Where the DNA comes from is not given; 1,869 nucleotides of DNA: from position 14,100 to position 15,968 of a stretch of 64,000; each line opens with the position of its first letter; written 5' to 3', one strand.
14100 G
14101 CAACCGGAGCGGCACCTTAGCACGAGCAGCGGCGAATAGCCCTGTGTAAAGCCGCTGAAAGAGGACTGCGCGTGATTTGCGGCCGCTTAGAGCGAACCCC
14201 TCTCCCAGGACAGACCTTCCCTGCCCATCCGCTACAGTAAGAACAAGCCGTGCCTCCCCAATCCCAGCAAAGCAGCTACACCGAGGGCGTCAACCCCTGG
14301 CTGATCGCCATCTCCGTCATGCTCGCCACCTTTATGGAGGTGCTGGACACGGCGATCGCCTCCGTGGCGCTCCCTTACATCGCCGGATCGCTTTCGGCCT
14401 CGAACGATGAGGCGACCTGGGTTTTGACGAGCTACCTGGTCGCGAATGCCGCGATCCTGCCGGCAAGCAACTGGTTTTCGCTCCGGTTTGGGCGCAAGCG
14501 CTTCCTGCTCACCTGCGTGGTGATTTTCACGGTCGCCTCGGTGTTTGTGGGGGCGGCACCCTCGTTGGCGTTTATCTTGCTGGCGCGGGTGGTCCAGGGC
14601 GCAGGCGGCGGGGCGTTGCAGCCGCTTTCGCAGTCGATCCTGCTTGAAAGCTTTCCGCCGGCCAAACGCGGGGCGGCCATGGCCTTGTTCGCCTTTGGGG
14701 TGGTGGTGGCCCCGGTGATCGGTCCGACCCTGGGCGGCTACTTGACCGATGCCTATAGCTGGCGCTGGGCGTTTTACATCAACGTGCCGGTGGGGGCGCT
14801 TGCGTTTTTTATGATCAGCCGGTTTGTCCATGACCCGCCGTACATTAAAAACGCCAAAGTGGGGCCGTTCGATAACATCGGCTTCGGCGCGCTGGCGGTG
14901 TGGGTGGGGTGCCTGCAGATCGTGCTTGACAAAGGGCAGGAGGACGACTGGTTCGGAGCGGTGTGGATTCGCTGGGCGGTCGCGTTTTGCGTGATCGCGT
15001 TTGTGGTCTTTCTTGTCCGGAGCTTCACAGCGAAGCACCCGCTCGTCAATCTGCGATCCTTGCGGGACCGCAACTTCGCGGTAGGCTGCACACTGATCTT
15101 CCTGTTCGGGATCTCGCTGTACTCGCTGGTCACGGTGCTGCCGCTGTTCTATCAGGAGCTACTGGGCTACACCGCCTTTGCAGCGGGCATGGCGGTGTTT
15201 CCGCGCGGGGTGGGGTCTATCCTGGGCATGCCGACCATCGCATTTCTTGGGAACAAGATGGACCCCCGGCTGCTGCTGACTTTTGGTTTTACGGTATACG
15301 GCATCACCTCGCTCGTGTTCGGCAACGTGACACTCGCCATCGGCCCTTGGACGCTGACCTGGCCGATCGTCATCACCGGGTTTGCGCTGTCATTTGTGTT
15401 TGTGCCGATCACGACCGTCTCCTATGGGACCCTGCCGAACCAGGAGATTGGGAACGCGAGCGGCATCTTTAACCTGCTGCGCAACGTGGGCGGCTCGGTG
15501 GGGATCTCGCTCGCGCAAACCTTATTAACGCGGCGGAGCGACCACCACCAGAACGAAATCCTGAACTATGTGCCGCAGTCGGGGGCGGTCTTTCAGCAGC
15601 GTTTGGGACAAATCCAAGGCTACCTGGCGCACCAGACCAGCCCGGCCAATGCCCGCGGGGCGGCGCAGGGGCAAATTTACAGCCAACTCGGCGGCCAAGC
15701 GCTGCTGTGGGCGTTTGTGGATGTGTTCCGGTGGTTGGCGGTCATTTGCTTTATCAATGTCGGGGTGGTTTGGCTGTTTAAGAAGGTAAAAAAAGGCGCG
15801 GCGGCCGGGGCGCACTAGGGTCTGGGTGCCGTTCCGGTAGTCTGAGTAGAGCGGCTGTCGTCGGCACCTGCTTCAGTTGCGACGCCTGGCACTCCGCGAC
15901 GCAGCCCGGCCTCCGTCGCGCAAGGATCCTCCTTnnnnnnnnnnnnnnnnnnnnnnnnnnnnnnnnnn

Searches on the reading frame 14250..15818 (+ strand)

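Call 54: search_protein_families(library=pfam, proteins=[window:14250-15818:+], max_evalue=0.00001)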
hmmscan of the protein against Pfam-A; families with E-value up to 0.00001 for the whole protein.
window:14250-15818:+ (522 aa): 2 families
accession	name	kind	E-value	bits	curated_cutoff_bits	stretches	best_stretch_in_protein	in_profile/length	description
PF07690.21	MFS_1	-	2.3e-58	198.3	33.4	1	23-418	1-346/347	Major Facilitator Superfamily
PF00083.30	Sugar_tr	-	1.5e-11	44.3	22.3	1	21-188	3-187/452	Sugar (and other) transporter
